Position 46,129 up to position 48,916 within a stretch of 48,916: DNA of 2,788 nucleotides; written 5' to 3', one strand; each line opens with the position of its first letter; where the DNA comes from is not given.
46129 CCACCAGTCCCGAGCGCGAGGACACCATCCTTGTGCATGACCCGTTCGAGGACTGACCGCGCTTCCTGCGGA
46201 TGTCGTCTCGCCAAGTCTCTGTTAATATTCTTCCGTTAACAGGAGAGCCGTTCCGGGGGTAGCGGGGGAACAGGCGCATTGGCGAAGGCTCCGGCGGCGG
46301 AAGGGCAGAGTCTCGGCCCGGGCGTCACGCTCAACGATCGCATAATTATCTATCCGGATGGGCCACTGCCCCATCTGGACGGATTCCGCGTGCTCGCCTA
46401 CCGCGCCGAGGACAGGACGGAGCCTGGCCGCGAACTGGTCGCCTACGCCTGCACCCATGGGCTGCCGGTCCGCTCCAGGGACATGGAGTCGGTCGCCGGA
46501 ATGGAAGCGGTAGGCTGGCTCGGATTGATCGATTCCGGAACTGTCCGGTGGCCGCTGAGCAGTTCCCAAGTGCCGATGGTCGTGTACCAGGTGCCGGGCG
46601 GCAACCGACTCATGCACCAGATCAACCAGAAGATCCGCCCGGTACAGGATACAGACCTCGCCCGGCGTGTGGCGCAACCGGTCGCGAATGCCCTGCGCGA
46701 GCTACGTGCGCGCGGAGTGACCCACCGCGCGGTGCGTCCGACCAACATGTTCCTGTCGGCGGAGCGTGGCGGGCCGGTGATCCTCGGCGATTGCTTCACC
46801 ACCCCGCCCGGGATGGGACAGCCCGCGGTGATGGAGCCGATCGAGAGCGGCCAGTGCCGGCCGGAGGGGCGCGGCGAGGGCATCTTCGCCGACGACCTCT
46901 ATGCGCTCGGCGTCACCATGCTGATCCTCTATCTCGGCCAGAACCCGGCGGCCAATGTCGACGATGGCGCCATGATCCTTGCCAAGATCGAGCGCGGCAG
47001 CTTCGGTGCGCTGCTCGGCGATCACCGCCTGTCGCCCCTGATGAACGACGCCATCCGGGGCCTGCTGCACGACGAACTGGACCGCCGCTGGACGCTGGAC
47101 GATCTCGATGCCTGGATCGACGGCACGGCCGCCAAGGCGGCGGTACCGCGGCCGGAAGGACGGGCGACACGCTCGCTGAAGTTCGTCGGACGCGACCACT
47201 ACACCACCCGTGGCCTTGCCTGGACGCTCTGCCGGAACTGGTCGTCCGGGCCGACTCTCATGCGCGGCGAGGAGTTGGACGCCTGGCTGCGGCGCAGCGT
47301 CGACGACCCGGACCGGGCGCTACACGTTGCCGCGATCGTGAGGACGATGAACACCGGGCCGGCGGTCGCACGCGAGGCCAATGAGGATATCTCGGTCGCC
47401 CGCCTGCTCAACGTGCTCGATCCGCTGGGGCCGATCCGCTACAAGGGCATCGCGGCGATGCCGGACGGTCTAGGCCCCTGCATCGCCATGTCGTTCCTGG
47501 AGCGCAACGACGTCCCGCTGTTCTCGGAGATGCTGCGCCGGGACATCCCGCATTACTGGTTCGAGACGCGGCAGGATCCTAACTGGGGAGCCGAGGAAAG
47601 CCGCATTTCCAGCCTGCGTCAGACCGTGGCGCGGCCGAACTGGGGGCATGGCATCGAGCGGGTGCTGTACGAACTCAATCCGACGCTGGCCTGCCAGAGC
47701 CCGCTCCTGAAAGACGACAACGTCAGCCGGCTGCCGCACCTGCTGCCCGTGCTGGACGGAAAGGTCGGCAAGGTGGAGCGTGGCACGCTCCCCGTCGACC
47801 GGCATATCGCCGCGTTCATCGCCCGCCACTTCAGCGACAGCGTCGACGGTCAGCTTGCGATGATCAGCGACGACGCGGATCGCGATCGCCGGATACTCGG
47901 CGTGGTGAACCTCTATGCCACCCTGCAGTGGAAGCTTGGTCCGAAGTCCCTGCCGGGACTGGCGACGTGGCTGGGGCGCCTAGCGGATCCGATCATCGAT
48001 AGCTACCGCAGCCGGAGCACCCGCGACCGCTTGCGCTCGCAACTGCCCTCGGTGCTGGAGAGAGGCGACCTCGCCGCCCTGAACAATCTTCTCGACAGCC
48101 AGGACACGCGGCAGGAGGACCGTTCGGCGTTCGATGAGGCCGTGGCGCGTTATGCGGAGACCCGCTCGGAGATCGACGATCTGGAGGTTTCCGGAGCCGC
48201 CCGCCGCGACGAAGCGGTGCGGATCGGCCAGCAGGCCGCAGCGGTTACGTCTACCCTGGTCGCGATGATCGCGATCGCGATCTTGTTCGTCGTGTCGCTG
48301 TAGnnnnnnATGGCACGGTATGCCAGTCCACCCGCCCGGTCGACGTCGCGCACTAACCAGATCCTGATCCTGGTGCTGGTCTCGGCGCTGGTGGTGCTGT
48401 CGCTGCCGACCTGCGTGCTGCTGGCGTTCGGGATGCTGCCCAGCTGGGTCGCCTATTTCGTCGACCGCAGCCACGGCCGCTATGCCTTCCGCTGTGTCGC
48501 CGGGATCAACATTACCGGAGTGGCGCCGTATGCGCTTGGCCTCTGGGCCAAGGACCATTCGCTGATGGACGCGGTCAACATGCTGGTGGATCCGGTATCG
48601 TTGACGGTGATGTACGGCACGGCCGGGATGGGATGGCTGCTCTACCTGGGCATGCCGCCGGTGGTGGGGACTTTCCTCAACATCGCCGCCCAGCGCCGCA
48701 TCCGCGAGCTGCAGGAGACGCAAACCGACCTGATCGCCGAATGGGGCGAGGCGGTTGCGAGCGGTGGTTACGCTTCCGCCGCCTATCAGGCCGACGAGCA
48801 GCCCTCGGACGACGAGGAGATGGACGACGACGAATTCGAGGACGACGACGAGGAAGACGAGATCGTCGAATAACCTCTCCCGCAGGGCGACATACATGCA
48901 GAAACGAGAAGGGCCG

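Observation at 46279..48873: Tail-anchored pseudokinase-like protein coupled to a membrane protein with a polyacidic tail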

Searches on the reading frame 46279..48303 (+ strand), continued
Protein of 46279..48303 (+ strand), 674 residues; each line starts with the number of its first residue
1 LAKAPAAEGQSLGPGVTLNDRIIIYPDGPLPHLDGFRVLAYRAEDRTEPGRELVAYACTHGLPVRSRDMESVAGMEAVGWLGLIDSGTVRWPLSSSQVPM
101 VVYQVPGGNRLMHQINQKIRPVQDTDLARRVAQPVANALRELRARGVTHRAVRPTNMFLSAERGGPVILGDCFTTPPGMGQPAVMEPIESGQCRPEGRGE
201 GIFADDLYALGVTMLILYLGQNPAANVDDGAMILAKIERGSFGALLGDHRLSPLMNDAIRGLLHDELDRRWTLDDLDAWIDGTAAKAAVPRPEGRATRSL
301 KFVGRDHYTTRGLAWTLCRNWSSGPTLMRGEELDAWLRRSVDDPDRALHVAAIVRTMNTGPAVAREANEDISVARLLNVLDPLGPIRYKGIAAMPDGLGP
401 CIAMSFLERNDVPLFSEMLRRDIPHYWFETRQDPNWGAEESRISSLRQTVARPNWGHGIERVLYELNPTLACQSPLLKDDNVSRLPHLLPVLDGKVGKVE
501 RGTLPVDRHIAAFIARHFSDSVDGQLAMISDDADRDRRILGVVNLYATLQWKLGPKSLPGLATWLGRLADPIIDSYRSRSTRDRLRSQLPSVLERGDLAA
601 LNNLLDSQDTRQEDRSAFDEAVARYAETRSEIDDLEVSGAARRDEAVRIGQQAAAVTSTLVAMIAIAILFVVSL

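Call 38: find_encoding_contigs(protein=P0098, flank=7000, max_places=1)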
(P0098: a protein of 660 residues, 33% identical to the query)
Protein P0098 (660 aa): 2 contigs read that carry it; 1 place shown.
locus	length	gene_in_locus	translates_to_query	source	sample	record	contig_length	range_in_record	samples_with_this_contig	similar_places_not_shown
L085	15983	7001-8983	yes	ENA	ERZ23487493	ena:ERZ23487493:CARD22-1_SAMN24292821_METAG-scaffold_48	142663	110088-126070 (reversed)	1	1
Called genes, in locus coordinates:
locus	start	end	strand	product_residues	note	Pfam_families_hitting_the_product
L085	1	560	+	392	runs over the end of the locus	-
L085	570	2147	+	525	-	PF00389:2-Hacid_dh, PF02826:2-Hacid_dh_C, PF19304:PGDH_inter, PF01842:ACT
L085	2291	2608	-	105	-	-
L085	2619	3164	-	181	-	PF04403:PqiA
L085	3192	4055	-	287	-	PF05552:MS_channel_1st_1, PF21088:MS_channel_1st, PF00924:MS_channel_2nd, PF21082:MS_channel_3rd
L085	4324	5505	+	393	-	PF13393:tRNA-synt_His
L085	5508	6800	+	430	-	PF00709:Adenylsucc_synt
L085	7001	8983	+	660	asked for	-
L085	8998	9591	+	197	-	-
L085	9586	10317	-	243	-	-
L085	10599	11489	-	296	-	PF00140:Sigma70_r1_2 (weak), PF04542:Sigma70_r2, PF04545:Sigma70_r4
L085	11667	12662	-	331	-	PF01479:S4 (weak), PF00849:PseudoU_synth_2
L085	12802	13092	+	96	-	-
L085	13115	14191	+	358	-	PF01212:Beta_elim_lyase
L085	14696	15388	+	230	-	-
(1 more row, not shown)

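Call 54: list_cluster_members(proteins=[P0036, P0040, P0114, P0005, P0125])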
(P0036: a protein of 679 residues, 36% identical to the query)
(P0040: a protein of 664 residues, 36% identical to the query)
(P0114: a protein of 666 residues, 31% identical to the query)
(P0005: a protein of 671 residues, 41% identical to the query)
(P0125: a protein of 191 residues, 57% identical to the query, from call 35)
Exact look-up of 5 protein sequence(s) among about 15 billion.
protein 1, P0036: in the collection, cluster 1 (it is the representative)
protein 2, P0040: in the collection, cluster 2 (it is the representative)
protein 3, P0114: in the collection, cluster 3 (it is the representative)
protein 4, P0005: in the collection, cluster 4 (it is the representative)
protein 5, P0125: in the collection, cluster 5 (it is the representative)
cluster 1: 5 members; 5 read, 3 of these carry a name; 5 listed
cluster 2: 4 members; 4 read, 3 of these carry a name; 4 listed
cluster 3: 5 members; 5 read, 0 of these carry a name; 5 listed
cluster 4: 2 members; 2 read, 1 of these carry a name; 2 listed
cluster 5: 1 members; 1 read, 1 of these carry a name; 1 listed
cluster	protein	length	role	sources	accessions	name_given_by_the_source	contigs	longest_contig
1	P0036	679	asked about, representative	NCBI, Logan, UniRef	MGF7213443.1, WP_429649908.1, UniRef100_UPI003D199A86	hypothetical protein GGE65_008085 [Skermanella aerolata] | protein kinase domain-containing protein n=1 Tax=Skermanella aerolata TaxID=393310 ...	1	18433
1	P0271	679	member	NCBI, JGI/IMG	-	hypothetical protein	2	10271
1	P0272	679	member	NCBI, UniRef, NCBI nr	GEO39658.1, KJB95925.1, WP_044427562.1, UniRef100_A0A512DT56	hypothetical protein SAE02_38060 [Skermanella aerolata] | non-specific serine/threonine protein kinase n=1 Tax=Skermanella aerolata TaxID=393310 ... | serine/threonine protein kinase [Skermanella aerolata]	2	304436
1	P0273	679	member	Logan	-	-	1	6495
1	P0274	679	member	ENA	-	-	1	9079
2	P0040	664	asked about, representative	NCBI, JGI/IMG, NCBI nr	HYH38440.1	MAG TPA: serine/threonine protein kinase [Azospirillum sp.] | serine/threonine protein kinase [Azospirillum sp.]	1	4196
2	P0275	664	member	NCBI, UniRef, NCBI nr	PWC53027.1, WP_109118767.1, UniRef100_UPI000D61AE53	serine/threonine protein kinase [Azospirillum sp. TSO22-1] | serine/threonine protein kinase n=1 Tax=Azospirillum sp. TSO22-1 TaxID=716789 ...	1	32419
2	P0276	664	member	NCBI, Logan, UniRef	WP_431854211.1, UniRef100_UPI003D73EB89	serine/threonine protein kinase [Azospirillum sp.] | serine/threonine protein kinase n=1 Tax=Azospirillum sp. TaxID=34012 RepID=UPI003D73EB89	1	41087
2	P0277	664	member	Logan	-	-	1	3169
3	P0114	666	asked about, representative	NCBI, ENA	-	-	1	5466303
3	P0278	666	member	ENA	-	-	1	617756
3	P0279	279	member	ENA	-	-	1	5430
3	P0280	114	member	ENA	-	-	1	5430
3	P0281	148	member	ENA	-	-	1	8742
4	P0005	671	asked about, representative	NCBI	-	-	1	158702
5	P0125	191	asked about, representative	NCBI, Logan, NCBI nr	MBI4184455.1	MAG: acyl-CoA synthetase [Proteobacteria bacterium] | acyl-CoA synthetase [Pseudomonadota bacterium]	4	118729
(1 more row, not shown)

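Call 66: search_protein_families(library=pfam, proteins=[L005:4382-4972:+, L005:5040-5798:+, L005:8672-9121:-, L005:9113-10303:+, L047:3044-4108:+, L047:4105-5838:+, L047:8377-9072:-, L047:9072-11456:-, L052:434-4975:+, L052:8527-9627:-], max_evalue=0.00001)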
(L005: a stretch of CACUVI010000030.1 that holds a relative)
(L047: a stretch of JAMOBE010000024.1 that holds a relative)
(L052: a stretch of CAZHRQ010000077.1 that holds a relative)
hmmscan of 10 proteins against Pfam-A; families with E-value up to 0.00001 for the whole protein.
L005:4382-4972:+ (196 aa): 2 families
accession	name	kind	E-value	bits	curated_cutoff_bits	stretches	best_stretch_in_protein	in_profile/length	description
PF13580.11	SIS_2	-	9e-15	55.4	27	1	40-149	23-138/138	SIS domain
PF01380.27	SIS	-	5.2e-08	33.2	25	1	113-168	52-106/131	SIS domain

L005:5040-5798:+ (252 aa): 0 families

L005:8672-9121:- (149 aa): 0 families

L005:9113-10303:+ (396 aa): 2 families
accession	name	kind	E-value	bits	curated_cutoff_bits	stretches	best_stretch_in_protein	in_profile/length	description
PF00005.33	ABC_tran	-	1.9e-31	109.9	25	1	125-290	1-137/137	ABC transporter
PF13304.12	AAA_21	-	4.2e-06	27.5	27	0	138-160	2-30/304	AAA domain, putative AbiEii toxin, Type IV TA system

L047:3044-4108:+ (354 aa): 0 families

L047:4105-5838:+ (577 aa): 0 families

L047:8377-9072:- (231 aa): 0 families

L047:9072-11456:- (794 aa): 1 family
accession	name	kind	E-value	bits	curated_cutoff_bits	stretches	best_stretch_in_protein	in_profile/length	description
PF00962.28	A_deaminase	-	1.7e-09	37.7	27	1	687-783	227-317/330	Adenosine deaminase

L052:434-4975:+ (1513 aa): 1 family
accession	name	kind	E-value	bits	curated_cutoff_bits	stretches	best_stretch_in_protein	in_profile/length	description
PF03797.25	Autotransporter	-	7e-50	170.6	26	1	1240-1493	1-255/255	Autotransporter beta-domain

L052:8527-9627:- (366 aa): 1 family
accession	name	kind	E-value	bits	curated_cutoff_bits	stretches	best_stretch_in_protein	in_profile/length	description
PF01544.23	CorA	-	1.3e-51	176.1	27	1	68-359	4-289/292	CorA-like Mg2+ transporter protein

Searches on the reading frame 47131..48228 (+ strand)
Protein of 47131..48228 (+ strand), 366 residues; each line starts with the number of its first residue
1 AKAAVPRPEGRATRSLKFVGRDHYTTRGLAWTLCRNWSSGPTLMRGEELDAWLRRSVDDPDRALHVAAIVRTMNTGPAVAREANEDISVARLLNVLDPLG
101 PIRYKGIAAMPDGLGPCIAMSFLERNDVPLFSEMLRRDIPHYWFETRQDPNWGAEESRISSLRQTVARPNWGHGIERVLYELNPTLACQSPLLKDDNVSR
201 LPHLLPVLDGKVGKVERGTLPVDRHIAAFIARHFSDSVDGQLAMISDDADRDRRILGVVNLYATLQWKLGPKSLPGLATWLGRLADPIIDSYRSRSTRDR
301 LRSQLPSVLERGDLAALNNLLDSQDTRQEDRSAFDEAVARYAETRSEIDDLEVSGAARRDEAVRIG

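Call 43: search_protein_representatives(alignment_id=A2)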
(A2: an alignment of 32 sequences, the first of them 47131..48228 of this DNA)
Query: 32 sequences, 361 profile positions. Proteins with E-value up to 0.001 (for the whole library): 1514; up to 1e-10: 1309; up to 1e-30: 990. The best 150 are listed.
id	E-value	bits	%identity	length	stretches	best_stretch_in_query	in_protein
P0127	3.3e-152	523.2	-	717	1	2-361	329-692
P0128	2.8e-146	503.6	-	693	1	1-361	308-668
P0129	1.7e-141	487.9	-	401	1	2-361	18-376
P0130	4.4e-138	476.7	-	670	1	2-357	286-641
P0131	4.6e-138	476.6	-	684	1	2-361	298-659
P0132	4.1e-133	460.3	-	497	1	3-361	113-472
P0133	1.0e-132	459.1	-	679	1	3-361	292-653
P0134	3.3e-132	457.4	-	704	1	2-359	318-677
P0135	8.1e-132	456.1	-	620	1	4-361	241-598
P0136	8.6e-132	456.0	-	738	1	2-361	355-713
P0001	6.2e-129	446.6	-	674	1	1-361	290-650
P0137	3.6e-128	444.1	-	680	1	4-360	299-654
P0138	2.6e-125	434.7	-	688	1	2-361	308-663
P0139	9.6e-124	429.5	-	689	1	2-361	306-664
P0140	8.6e-123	426.4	-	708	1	2-361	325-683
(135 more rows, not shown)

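Call 44: predict_structure(alignment_id=A2)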
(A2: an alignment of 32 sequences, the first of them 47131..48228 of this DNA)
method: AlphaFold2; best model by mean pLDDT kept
length: 366 residues; sequences in the alignment: 32
mean_pLDDT: 90.7   pTM: 0.81
mean pLDDT of the five models: 90.7, 90.6, 89.9, 89.4, 89.1
residues with pLDDT >= 90: 283; 70-90: 73; 50-70: 5; < 50: 5
segments of 3 or more residues with pLDDT < 50: 1-5
pLDDT, mean of each block of 10 residues (from residue 1): 59 95 95 94 93 95 94 81 92 93 93 93 86 94 87 91 92 94 94 93 96 89 96 90 91 94 94 95 93 93 96 95 91 91 91 74 74
secondary structure, 60 per line:
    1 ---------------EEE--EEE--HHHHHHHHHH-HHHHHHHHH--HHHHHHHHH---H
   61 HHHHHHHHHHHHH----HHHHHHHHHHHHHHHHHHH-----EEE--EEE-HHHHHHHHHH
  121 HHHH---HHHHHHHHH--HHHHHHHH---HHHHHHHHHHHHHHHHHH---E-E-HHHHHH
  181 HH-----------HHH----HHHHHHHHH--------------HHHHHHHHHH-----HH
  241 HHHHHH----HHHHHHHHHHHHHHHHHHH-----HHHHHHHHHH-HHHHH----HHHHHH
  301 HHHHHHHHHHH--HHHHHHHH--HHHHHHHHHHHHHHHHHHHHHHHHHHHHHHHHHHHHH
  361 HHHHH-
elements in order: E16-18 E21-23 H26-35 H37-45 H48-56 H60-73 H78-96 E102-104 E107-109 H111-124 H128-136 H139-146 H150-167 H175-182 H201-209 H224-233 H239-246 H251-269 H275-284 H286-290 H295-311 H314-321 H324-365

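Call 47: fold_search(model_id=the predicted structure, library=pdb)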
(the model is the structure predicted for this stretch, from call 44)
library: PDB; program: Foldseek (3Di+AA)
matches with E <= 10: 51; with E <= 0.001: 0
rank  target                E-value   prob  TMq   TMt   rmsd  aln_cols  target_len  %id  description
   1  5olo                  1.0e+00  0.11  0.15  0.15  25.2       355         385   11  Structure of the A2A-StaR2-bRIL562-Tozadenant complex at 3.1A obtained from in meso soaking experiments. (released 2018-01-17)
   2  7d7p                  1.2e+00  0.08  0.12  0.13  18.9       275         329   13  Crystal structure of the phosphodiesterase domain of Salpingoeca rosetta rhodopsin phosphodiesterase (released 2020-11-18)
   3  9v7j_A                2.6e+00  0.04  0.13  0.06  17.7       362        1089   12  Phycobilisome core from Gloeobacter violaceus PCC 7421 (released 2025-09-24)
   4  5h5m_B                2.6e+00  0.03  0.11  0.11  22.9       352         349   10  Crystal structure of HMP-1 M domain (released 2017-03-29)
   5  9qwo_B                3.6e+00  0.06  0.10  0.17  15.4       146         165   10  Vinculin tail bound to paxillin LD2 (released 2025-04-23)
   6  7vg4_B                4.0e+00  0.02  0.09  0.14  20.8       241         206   12  10,5-methenyltetrahydrofolate cyclohydrolase from Methylobacterium extorquens AM1 strain (released 2022-07-06)
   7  7f6h_A                4.1e+00  0.02  0.12  0.13  28.0       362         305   12  Cryo-EM structure of human bradykinin receptor BK2R in complex Gq proteins and bradykinin (released 2022-01-05)
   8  3cjd_B                4.3e+00  0.08  0.12  0.20  14.6       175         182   14  Crystal structure of putative TetR transcriptional regulator (YP_510936.1) from Jannaschia sp. CCS1 at 1.79 A resoluti (released 2008-04-01)
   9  4kzg_G                4.9e+00  0.04  0.14  0.16  15.6       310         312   12  Crystal structure of zebrafish MO25 (released 2013-09-11)
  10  6ubp_A                5.2e+00  0.01  0.10  0.10  22.2       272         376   10  Crystal structure of a photochemical intermediate of human indoleamine 2,3-dioxygenase 1 in complex with carbon monoxi (released 2021-02-03)
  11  9n73_ST               5.6e+00  0.05  0.18  0.13  31.4       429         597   10  SSU processome maturation and disassembly, State G (released 2025-10-29)
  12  4b8c_B                5.9e+00  0.08  0.15  0.20  13.0       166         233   11  nuclease module of the yeast Ccr4-Not complex (released 2012-11-21)
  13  3h2v_C                5.9e+00  0.04  0.09  0.18  15.1       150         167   12  Human raver1 RRM1 domain in complex with human vinculin tail domain Vt (released 2009-07-28)
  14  4o6n_A                5.9e+00  0.02  0.10  0.11  19.6       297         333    9  Structure of AF2299, a CDP-alcohol phosphotransferase (CDP-bound) (released 2014-05-14)
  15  3h2v_B                6.4e+00  0.04  0.09  0.18  15.1       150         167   12  Human raver1 RRM1 domain in complex with human vinculin tail domain Vt (released 2009-07-28)
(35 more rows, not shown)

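Call 52: search_solved_structures(query=A2, max_evalue=5)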
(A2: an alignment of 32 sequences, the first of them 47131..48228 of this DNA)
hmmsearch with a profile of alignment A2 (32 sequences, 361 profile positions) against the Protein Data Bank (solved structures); distinct sequences matched with E-value up to 5: 3.
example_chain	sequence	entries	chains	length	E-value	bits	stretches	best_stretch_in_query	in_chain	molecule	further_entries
5mfi_A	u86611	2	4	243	1.6e-05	27.4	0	298-352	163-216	YIII(Dq.V2)4CqI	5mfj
4d49_A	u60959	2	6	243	0.00023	23.6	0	298-332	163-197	ARMADILLO REPEAT PROTEIN ARM00027 | YIII(Dq.V1)4CPAF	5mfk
6h8m_A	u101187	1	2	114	1.5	11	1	79-138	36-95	Neurotrypsin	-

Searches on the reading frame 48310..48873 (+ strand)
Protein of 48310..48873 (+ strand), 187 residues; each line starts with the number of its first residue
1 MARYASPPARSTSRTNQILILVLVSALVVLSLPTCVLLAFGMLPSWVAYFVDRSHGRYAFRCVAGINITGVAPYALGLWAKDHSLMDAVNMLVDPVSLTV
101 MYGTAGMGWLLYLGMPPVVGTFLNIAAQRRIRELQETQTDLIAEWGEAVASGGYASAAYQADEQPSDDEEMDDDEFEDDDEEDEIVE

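Call 3: search_protein_families(library=pfam, proteins=[window:48310-48873:+], max_evalue=1)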
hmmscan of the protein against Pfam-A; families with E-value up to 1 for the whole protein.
window:48310-48873:+ (187 aa): 1 family
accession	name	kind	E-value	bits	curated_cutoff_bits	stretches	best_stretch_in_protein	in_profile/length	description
PF00428.24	Ribosomal_60s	-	0.062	14.3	28.1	1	139-183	36-80/88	60s Acidic ribosomal protein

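Call 4: search_protein_families(library=ncbifam, proteins=[window:48310-48873:+], max_evalue=1)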
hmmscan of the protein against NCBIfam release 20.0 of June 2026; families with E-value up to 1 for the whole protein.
window:48310-48873:+ (187 aa): 0 families

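Call 7: search_protein_families(library=padloc, proteins=[window:48310-48873:+], max_evalue=1)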
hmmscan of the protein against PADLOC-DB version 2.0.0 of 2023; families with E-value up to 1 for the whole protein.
window:48310-48873:+ (187 aa): 0 families

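Call 35: find_homologous_proteins(query=window:48310-48873:+)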
Query window:48310-48873:+ (187 aa): 6 proteins with E <= 0.001 among 463 candidates.
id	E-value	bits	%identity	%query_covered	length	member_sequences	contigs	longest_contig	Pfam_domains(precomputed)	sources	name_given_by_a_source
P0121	1.9e-119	414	100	100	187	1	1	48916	-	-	-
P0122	2.1e-87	309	79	82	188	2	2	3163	-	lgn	-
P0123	1.0e-84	301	78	82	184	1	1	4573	-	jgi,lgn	jgi:hypothetical protein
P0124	4.4e-78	279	75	82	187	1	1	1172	-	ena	-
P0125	1.1e-60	222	57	95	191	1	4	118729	-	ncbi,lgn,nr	ncbi:MAG: acyl-CoA synthetase [Proteobacteria bacterium]|nr:acyl-CoA synthetase [Pseudomonadota bact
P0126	6.3e-35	138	49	67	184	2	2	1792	-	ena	-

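Call 50: search_protein_families(library=pfam, alignment_id=A3, max_evalue=0.5)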
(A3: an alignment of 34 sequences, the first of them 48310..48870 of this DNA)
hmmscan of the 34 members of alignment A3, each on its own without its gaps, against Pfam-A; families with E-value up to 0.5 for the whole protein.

A. member 1, window:48310-48870:+ (187 aa): 1 family
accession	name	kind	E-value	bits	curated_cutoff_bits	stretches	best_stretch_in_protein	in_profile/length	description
PF00428.24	Ribosomal_60s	-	0.062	14.3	28.1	1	139-183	36-80/88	60s Acidic ribosomal protein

B. families by the number of members that match (of 34 scanned): 14 families
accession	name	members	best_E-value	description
PF19779.4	DUF6264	1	2.8e-06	Family of unknown function (DUF6264)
PF04186.18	FxsA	1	0.032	FxsA cytoplasmic membrane protein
PF15168.11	TRIQK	1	0.038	Triple QxxK/R motif-containing protein family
PF07069.16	PRRSV_2b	1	0.059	Porcine reproductive and respiratory syndrome virus 2b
PF00428.24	Ribosomal_60s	1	0.062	60s Acidic ribosomal protein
PF12084.13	DUF3561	1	0.1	Protein of unknown function (DUF3561)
PF06762.20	LMF1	1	0.12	Lipase maturation factor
PF16772.10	TERF2_RBM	1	0.13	Telomeric repeat-binding factor 2 Rap1-binding motif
PF20423.3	AceK_regulatory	1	0.13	Isocitrate dehydrogenase kinase/phosphatase (AceK), regulatory domain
PF17671.6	DUF5531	1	0.14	Family of unknown function (DUF5531)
PF06290.16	PsiB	1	0.18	Plasmid SOS inhibition protein (PsiB)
PF17242.7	DUF5315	1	0.23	Disordered region of unknown function (DUF5315)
PF00083.30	Sugar_tr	1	0.34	Sugar (and other) transporter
PF10318.15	7TM_GPCR_Srh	1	0.35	Serpentine type 7TM GPCR chemoreceptor Srh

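Call 51: search_solved_structures(query=A3, max_evalue=5)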
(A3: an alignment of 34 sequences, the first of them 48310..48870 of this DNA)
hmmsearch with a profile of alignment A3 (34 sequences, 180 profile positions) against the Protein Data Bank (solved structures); distinct sequences matched with E-value up to 5: 5.
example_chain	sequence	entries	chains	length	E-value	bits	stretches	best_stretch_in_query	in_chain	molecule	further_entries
1ny7_2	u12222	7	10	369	0.59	12.7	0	54-87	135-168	COWPEA MOSAIC VIRUS, LARGE (L) SUBUNIT | RNA2 POLYPROTEIN | Large subunit of Cowpea music virus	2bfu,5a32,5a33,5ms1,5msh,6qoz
5fmo_L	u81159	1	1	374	0.61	12.6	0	54-87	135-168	EMPTY VIRUS LIKE PARTICLES OF COWPEA MOSAIC VIRUS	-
9f5x_Y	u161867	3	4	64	0.83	12.2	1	107-149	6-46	P9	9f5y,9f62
9evs_h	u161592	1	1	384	0.93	12.1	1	126-171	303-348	mS83 (rPPR10)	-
8x9s_R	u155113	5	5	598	1.8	11.1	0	65-99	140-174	Adhesion G-protein coupled receptor D1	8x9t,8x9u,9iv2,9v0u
